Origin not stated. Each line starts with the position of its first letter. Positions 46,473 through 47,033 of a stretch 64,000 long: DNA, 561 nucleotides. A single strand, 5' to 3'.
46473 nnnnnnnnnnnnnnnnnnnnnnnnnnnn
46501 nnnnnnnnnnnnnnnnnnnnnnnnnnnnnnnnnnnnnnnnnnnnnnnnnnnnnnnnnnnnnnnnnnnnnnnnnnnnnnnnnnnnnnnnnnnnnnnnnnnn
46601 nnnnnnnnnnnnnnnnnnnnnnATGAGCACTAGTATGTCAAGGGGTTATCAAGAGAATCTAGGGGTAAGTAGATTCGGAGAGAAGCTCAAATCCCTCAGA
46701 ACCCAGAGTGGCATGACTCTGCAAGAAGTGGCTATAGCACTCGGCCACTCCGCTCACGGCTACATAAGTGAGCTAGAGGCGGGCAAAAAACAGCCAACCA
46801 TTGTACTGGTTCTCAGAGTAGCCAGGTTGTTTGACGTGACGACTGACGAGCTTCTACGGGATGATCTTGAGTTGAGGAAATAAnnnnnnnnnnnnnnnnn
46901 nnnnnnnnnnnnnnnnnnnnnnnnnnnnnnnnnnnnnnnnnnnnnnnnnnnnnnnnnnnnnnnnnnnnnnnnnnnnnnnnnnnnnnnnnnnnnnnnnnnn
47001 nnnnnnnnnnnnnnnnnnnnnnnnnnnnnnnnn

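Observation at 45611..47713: Type II restriction-modification cassette (Dam-like MTase, C protein, putative REase) inserted between ilvN and ilvC of a T-box-regulated ilv-leu operon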

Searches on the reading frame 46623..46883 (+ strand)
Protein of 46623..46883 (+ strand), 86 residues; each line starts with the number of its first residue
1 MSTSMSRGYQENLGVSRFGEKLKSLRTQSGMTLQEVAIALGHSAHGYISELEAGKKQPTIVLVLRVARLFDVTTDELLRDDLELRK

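Call 3: search_protein_families(library=pfam, proteins=[window:46623-46883:+], max_evalue=0.01)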
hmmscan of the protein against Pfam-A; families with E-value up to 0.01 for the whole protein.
window:46623-46883:+ (86 aa): 4 families
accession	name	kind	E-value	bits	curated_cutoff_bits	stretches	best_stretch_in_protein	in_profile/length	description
PF13560.12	HTH_31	-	1.2e-10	41.9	27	1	17-77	1-61/64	Helix-turn-helix domain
PF01381.28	HTH_3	-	2.1e-10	40.9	23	1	22-77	1-55/55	Helix-turn-helix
PF12844.13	HTH_19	-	1.8e-08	34.6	30.2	1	19-79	1-60/64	Helix-turn-helix domain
PF13443.12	HTH_26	-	0.0092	16.7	22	0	21-79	1-59/63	Cro/C1-type HTH DNA-binding domain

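Call 29: search_protein_families(library=ncbifam, proteins=[window:46623-46883:+], max_evalue=1)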
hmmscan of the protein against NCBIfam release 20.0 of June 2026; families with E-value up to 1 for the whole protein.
window:46623-46883:+ (86 aa): 11 families
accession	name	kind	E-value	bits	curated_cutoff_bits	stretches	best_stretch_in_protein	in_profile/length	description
NF041951.1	phage_RstR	subfamily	3.7e-10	40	80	1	17-82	2-66/108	RstR family transcriptional repressor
NF006015.0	PRK08154.1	subfamily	2e-08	33.8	204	1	10-81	23-93/314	anaerobic benzoate catabolism transcriptional regulator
TIGR03070.1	couple_hipB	subfamily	4e-06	26.7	71.65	1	17-70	2-54/58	type II toxin-antitoxin system Y4mF family antitoxin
NF041677.1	trans_regClgR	equivalog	6.7e-06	26.2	170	1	18-80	9-70/113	transcriptional regulator ClgR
NF007408.0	PRK09943.1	equivalog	0.0011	18.6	211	1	18-78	8-67/185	HTH-type transcriptional regulator PuuR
NF058600.1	TransRegSco1979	equivalog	0.0036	16.4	350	1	18-84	9-74/280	Sco1979 family transcriptional regulator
NF052239.1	antitox_spr1629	equivalog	0.0046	16.1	335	1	18-78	3-62/377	spr1629 family repressor/antitoxin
TIGR00270.2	TIGR00270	equivalog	0.006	16.4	110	1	15-73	73-130/159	multiprotein bridging factor aMBF1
NF038139.1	Reg_Aceta_RamB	equivalog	0.024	13.3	700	1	19-81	4-65/465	acetate metabolism transcriptional regulator RamB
NF050110.1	TransRegBldD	equivalog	0.027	14.2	250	1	18-81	9-73/162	transcriptional regulator BldD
NF003162.0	PRK04140.1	equivalog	0.027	13.5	263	1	19-73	128-181/317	transcriptional regulator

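Call 39: search_solved_structures(query=window:46623-46883:+, max_evalue=0.01, show_alignments=2)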
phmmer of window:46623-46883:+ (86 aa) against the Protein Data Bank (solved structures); distinct sequences matched with E-value up to 0.01: 17.
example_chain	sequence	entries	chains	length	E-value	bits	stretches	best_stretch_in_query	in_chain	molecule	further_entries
9sf2_A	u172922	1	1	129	2.8e-06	30.8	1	18-82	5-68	Transcriptional regulator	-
1y7y_A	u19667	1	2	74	2.3e-05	27.9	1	14-77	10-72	C.AhdI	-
2b5a_A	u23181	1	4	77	2.5e-05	27.8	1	17-79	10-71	C.BclI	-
5woq_A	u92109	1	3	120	3.2e-05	27.4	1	18-81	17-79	Transcriptional regulator ClgR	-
3f51_A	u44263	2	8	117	5e-05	26.8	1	7-74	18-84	Clp gene regulator (ClgR)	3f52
6jq1_A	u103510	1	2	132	6.5e-05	26.5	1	18-79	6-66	Transcriptional regulator, XRE family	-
6rnz_A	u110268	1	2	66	6.5e-05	26.5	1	18-79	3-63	HTH-type transcriptional regulator DdrOC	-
7t5u_A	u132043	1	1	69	0.00023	24.7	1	15-75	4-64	Helix-turn-helix domain-containing protein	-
6rmq_A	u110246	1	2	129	0.00033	24.2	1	18-79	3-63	HTH-type transcriptional regulator DdrOC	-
6rnx_A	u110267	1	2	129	0.00034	24.2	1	18-79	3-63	HTH-type transcriptional regulator DdrOC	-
7n1n_B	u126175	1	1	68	0.00037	24.1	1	17-74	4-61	ComR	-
7n10_B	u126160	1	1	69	0.0004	24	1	16-74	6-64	ComR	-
9k3w_A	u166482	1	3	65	0.00043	23.9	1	21-81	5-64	Transcriptional regulator, PbsX family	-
8tac_A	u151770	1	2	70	0.0019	21.8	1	14-72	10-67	DBP48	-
7t8i_A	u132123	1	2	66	0.002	21.8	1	15-78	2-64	Phage element (ICEBs1)transcriptional regulator (Xre family)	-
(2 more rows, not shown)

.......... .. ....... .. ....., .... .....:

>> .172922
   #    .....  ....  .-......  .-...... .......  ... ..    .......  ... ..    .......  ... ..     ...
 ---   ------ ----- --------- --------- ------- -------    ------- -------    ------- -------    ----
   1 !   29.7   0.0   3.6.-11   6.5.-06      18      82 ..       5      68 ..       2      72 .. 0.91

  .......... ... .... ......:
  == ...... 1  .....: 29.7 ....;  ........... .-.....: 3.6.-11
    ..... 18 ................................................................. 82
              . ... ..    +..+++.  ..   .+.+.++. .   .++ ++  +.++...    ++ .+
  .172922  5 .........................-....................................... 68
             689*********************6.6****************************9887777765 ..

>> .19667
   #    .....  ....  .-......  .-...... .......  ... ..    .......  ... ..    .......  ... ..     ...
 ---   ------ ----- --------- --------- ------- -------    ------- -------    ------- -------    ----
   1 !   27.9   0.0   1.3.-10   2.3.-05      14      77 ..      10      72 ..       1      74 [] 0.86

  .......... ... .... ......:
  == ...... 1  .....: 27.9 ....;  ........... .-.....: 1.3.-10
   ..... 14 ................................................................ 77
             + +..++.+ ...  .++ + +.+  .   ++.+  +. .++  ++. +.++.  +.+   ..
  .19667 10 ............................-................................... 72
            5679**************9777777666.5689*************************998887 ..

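Call 47: search_protein_families(library=padloc, proteins=[window:46623-46883:+], max_evalue=0.01)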
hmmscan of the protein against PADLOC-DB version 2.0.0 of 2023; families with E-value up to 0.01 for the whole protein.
window:46623-46883:+ (86 aa): 12 families
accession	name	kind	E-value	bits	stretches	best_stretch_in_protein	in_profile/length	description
PDLC02926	HTH_VI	-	6.5e-11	40.3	1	18-77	2-60/92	-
PDLC04142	capH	-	1.9e-10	39.7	1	17-82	6-70/103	capH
PDLC03954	RmrA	-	1.2e-06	25.7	1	19-80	12-72/380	-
PDLC03664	Control_protein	-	4.8e-06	24.9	1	15-77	11-72/74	control protein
PDLC03943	RmrA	-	7.2e-06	23.3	1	19-75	4-59/370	-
PDLC03951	RmrA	-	1.9e-05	21.8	1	14-79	4-69/400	-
PDLC03665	Control_protein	-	2.2e-05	22.6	1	17-79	8-70/77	control protein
PDLC03953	RmrA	-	0.00029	18.2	1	17-86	5-80/373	-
PDLC03947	RmrA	-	0.0003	17.7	1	18-74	12-67/383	-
PDLC04775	PDC-M69A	-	0.00038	18.9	1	17-81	7-70/113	-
PDLC03945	RmrA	-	0.0023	15.2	1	18-75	3-59/394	-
PDLC03944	RmrA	-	0.0042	14.2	1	19-69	8-57/384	-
